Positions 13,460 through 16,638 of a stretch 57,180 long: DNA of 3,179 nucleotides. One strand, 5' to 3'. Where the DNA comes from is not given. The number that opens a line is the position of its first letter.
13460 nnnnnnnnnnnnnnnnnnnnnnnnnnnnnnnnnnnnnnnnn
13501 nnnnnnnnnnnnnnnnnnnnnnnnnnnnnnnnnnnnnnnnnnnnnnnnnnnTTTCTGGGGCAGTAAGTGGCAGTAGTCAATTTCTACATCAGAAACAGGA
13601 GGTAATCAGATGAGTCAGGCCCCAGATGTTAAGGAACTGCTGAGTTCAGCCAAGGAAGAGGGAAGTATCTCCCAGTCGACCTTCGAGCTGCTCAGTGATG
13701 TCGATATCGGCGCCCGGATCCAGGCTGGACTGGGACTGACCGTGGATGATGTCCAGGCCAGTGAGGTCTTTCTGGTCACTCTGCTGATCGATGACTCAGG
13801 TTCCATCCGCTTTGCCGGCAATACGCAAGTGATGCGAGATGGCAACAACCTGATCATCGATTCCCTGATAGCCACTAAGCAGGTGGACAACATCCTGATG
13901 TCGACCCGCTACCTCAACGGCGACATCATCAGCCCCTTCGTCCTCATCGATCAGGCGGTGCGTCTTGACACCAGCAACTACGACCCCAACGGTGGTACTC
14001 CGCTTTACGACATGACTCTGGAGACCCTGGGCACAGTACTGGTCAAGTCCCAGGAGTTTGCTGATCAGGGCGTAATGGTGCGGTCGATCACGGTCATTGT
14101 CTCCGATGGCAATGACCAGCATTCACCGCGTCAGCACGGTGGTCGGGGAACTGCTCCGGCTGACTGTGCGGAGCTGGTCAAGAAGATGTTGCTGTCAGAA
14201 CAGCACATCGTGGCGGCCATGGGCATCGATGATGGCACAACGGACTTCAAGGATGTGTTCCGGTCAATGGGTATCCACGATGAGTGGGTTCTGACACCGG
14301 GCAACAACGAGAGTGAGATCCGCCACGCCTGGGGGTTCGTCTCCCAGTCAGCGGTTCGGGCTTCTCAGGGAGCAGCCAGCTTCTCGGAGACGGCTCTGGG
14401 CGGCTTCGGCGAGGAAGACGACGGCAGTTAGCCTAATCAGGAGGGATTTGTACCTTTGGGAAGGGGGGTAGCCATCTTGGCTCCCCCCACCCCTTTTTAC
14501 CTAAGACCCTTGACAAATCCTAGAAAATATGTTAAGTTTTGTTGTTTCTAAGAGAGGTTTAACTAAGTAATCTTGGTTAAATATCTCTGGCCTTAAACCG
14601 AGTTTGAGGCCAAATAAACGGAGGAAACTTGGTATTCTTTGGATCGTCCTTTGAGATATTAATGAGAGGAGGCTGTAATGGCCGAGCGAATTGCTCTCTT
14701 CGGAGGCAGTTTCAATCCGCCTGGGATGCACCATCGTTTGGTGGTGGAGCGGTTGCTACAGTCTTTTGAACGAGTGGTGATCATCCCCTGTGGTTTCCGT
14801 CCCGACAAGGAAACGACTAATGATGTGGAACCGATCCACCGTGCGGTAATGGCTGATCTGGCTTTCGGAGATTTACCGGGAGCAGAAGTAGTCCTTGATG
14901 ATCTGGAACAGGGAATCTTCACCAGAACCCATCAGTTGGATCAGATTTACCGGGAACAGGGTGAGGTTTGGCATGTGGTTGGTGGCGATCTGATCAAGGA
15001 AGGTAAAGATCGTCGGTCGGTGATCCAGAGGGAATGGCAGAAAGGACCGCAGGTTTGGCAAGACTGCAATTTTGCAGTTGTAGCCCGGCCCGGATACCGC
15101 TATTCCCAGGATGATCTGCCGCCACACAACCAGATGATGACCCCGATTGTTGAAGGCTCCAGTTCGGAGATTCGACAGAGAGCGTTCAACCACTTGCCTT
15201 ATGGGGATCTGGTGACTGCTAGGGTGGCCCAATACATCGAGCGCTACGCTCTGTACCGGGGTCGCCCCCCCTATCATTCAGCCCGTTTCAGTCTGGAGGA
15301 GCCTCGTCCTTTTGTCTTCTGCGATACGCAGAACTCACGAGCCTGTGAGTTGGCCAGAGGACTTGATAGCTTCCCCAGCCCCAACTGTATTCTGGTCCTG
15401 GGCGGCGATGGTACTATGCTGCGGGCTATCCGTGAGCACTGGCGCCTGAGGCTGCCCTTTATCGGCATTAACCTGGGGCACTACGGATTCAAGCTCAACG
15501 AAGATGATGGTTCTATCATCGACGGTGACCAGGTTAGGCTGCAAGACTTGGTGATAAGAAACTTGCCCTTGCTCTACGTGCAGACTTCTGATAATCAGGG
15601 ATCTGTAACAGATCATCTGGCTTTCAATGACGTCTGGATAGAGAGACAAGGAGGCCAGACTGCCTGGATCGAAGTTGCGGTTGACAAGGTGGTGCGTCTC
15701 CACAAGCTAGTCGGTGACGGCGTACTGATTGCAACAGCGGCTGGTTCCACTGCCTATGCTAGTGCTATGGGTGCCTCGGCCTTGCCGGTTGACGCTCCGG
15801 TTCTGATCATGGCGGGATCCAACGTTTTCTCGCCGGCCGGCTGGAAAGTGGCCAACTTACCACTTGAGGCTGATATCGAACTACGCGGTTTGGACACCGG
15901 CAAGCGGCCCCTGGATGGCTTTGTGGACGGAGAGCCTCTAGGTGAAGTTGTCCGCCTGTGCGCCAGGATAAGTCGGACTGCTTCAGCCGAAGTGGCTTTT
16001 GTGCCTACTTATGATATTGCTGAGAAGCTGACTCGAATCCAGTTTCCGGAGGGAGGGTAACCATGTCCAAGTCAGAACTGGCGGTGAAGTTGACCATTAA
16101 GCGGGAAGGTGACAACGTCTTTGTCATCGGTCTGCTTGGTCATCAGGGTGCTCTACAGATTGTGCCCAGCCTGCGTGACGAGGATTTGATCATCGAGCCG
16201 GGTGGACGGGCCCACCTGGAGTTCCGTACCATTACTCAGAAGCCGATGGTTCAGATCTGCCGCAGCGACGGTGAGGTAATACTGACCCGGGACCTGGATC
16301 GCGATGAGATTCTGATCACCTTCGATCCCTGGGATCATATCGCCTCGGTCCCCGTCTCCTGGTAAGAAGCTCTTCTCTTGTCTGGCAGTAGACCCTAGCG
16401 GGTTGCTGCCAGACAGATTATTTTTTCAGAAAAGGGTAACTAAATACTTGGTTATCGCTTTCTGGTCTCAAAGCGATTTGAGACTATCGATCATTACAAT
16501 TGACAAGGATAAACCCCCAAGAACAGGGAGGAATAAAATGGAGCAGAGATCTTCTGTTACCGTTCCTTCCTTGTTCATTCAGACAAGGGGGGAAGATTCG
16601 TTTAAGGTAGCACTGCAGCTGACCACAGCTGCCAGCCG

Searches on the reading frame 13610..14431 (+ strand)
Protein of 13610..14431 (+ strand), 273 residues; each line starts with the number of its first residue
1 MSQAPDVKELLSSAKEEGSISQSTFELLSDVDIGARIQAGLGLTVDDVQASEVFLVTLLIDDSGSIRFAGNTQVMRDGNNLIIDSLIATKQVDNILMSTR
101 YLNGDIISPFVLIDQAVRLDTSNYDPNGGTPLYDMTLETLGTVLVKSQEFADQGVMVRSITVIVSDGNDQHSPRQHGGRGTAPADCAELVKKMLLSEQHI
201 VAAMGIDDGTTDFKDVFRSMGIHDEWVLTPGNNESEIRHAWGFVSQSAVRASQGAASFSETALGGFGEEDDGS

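Call 3: search_protein_families(library=pfam, proteins=[window:13610-14431:+], max_evalue=0.1)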
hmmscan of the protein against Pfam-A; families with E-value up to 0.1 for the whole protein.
window:13610-14431:+ (273 aa): 0 families

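Call 9: search_protein_families(library=phrogs, proteins=[window:13610-14431:+], max_evalue=0.01)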
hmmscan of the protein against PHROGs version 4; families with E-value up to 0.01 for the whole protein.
window:13610-14431:+ (273 aa): 0 families

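Call 16: search_protein_families(library=ncbifam, proteins=[window:13610-14431:+], max_evalue=0.01)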
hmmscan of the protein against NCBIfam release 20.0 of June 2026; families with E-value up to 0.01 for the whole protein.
window:13610-14431:+ (273 aa): 0 families

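Call 58: search_protein_families(library=padloc, proteins=[window:13610-14431:+], max_evalue=0.01)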
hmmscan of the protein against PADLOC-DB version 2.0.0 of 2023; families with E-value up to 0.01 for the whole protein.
window:13610-14431:+ (273 aa): 0 families

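Call 60: search_solved_structures(query=window:13610-14431:+, max_evalue=1)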
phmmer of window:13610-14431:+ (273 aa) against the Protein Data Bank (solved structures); distinct sequences matched with E-value up to 1: 5.
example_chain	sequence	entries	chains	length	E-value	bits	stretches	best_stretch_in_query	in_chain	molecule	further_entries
5u4t_A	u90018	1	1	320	0.61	12.9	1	183-241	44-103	Putative gentamicin methyltransferase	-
5u18_A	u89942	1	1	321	0.61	12.9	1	183-241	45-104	N-3'' methyltransferase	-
5tyq_A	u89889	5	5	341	0.66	12.8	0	183-241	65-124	Putative gentamicin methyltransferase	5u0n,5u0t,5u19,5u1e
5u1i_A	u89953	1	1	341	0.66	12.8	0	183-241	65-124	Putative gentamicin methyltransferase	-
9sra_BS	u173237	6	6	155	0.94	12.3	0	138-208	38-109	Large ribosomal subunit protein uL22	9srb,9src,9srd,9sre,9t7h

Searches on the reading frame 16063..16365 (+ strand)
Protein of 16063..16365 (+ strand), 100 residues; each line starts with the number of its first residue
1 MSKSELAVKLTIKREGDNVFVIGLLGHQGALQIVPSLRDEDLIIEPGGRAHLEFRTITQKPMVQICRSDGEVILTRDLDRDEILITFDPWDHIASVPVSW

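Call 3: search_protein_families(library=pfam, proteins=[window:16063-16365:+], max_evalue=0.1)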
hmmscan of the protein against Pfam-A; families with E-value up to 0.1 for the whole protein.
window:16063-16365:+ (100 aa): 0 families

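Call 9: search_protein_families(library=phrogs, proteins=[window:16063-16365:+], max_evalue=0.01)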
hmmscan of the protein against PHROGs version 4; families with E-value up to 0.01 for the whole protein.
window:16063-16365:+ (100 aa): 0 families

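Call 16: search_protein_families(library=ncbifam, proteins=[window:16063-16365:+], max_evalue=0.01)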
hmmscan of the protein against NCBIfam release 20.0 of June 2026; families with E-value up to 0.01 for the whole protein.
window:16063-16365:+ (100 aa): 0 families

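Call 58: search_protein_families(library=padloc, proteins=[window:16063-16365:+], max_evalue=0.01)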
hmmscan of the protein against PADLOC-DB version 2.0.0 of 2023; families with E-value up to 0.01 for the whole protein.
window:16063-16365:+ (100 aa): 0 families

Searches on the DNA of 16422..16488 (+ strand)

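Call 78: build_rna_model(alignment_id=A4, structure=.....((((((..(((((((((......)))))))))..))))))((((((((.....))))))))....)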
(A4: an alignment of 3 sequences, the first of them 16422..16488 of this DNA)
Model R1 built from alignment A4 (3 sequences, 70 columns); structure: as given.
model positions 67; base pairs 23; branch points 1; effective number of sequences 2.16; information 0.838 bits per position. Calibrated on 0.2 Mb of random sequence (short: E-values are rough).
structure used (alignment columns):
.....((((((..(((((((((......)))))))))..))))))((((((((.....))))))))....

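Call 79: search_with_rna_model(model_id=R1, sources=[window, L001, L003, L006, L008, L009, L011, L012, L013, L015, L016, L017, L018, L019, L022, L023, L024, L025, L026, L027, L028, L030, L031, L033, L034, L035, L036, L037, L038, L039, L040, L041, L042, L043, L044, L048, L049, L050, L051, L052, L053, L054, L055, L057, L058, L059, L060, L061, L062, L063, L064], max_evalue=1, show_alignments=6)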
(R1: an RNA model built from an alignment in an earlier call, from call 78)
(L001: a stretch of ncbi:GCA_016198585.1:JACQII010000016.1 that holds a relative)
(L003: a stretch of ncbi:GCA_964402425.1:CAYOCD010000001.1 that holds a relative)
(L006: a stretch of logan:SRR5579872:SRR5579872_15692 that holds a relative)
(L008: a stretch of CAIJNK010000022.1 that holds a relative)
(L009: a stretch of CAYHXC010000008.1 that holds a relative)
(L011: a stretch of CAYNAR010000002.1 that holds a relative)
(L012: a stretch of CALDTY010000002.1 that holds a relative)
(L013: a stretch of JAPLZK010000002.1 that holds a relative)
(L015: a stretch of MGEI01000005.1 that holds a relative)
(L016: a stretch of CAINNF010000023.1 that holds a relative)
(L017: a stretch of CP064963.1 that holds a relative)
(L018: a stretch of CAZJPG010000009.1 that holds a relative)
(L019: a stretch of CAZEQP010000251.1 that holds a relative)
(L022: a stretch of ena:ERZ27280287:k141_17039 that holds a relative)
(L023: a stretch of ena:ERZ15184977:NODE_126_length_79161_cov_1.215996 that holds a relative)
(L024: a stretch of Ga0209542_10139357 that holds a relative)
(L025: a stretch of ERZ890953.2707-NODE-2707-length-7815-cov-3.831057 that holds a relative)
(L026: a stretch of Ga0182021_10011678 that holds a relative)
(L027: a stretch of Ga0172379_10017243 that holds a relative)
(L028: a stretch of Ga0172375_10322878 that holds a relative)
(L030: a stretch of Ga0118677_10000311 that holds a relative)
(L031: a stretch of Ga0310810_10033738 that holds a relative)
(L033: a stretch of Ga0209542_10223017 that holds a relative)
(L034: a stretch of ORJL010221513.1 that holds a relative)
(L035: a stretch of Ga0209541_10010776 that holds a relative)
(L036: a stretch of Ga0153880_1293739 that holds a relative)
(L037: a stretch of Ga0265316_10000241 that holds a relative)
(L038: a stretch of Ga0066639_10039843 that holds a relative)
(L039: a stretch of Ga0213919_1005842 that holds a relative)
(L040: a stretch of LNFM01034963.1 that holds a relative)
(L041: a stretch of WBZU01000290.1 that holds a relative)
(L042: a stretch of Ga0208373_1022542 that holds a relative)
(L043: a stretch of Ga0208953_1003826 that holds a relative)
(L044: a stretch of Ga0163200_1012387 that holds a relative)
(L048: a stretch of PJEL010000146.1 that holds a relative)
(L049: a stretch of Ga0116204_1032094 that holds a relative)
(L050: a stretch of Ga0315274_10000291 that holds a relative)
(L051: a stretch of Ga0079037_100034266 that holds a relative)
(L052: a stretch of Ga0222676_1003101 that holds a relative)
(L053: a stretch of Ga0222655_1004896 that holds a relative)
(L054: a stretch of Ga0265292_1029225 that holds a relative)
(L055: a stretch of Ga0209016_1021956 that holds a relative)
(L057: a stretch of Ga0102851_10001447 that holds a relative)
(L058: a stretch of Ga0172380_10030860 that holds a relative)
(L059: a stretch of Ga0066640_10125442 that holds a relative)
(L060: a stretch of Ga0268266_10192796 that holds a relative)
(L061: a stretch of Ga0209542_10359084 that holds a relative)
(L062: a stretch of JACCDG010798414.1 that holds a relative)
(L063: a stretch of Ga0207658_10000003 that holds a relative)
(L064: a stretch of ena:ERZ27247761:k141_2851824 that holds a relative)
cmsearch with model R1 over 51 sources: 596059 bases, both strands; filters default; matches with E-value up to 1: 11.
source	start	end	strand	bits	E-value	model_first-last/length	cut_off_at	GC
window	16422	16488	+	93.8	3.6e-17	1-67/67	no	0.36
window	18219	18285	+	89.4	3.2e-16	1-67/67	no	0.33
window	14545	14614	+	78.8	6.3e-14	1-67/67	no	0.36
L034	1104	1171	+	45.5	9.8e-07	1-67/67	no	0.32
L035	7655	7725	+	44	2.1e-06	1-67/67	no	0.35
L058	3431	3501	+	41.7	6.6e-06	1-67/67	no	0.24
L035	9175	9243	+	36.3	9.5e-05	1-67/67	no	0.29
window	18224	18261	-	34.4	0.00025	6-43/67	no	0.29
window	16427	16464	-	28.3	0.0051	6-43/67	no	0.37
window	14551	14588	-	21.3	0.16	7-42/67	no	0.29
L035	7698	7742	-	18.6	0.63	1-67/67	no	0.33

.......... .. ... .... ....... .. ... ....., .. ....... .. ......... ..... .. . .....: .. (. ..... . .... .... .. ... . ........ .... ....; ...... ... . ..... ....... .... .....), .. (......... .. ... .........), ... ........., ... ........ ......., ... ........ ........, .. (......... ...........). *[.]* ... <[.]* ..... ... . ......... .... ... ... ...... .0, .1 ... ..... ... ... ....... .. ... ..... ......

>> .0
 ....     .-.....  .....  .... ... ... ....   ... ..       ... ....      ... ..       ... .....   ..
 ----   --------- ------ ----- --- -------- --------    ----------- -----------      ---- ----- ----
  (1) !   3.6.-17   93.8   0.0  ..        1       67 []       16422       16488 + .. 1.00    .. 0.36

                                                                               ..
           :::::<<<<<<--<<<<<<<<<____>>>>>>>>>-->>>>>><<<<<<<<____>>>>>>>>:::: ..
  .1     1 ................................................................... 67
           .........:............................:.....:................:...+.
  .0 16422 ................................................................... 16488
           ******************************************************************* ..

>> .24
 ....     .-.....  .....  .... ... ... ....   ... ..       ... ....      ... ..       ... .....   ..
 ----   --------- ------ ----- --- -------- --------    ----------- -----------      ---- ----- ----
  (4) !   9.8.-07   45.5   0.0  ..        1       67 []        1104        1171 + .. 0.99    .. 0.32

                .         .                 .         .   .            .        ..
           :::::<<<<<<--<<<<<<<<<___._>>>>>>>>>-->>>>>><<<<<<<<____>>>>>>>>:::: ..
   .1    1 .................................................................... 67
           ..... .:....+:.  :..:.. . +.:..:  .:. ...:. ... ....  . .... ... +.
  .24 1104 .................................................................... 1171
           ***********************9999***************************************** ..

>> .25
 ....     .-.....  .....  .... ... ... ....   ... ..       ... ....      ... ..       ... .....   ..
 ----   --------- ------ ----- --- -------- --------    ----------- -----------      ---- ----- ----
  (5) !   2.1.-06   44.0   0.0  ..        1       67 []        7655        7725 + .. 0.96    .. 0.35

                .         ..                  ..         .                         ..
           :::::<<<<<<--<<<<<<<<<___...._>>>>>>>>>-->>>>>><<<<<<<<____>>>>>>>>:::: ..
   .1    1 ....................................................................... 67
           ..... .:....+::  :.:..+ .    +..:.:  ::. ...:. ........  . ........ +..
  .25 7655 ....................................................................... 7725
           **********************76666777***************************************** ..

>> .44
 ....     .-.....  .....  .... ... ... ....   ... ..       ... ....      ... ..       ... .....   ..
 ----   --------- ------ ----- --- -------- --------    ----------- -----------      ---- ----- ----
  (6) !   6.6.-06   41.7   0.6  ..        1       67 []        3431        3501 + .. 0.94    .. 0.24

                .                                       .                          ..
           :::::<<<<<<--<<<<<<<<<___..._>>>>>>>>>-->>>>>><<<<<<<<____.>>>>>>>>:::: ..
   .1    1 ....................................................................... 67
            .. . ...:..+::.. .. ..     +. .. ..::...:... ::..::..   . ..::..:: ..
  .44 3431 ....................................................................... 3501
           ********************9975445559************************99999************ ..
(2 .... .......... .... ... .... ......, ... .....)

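Call 81: search_with_rna_model(model_id=R1, sources=[window, L034, L035, L058], max_evalue=0.00001, make_alignment=true)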
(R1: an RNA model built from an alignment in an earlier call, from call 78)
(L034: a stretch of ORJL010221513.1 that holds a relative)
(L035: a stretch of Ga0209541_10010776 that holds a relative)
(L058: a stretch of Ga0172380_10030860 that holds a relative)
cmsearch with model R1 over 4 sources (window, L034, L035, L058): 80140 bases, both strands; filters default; matches with E-value up to 0.00001: 6.
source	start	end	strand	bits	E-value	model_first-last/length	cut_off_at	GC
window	16422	16488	+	93.8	4.9e-18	1-67/67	no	0.36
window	18219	18285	+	89.4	4.3e-17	1-67/67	no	0.33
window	14545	14614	+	78.8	8.5e-15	1-67/67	no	0.36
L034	1104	1171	+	45.5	1.3e-07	1-67/67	no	0.32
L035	7655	7725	+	44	2.9e-07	1-67/67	no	0.35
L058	3431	3501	+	41.7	8.9e-07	1-67/67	no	0.24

Alignment A5: 6 matches aligned to the model, 72 columns, each read 5' to 3' on its own strand. Consensus structure (alignment columns), stored with it:
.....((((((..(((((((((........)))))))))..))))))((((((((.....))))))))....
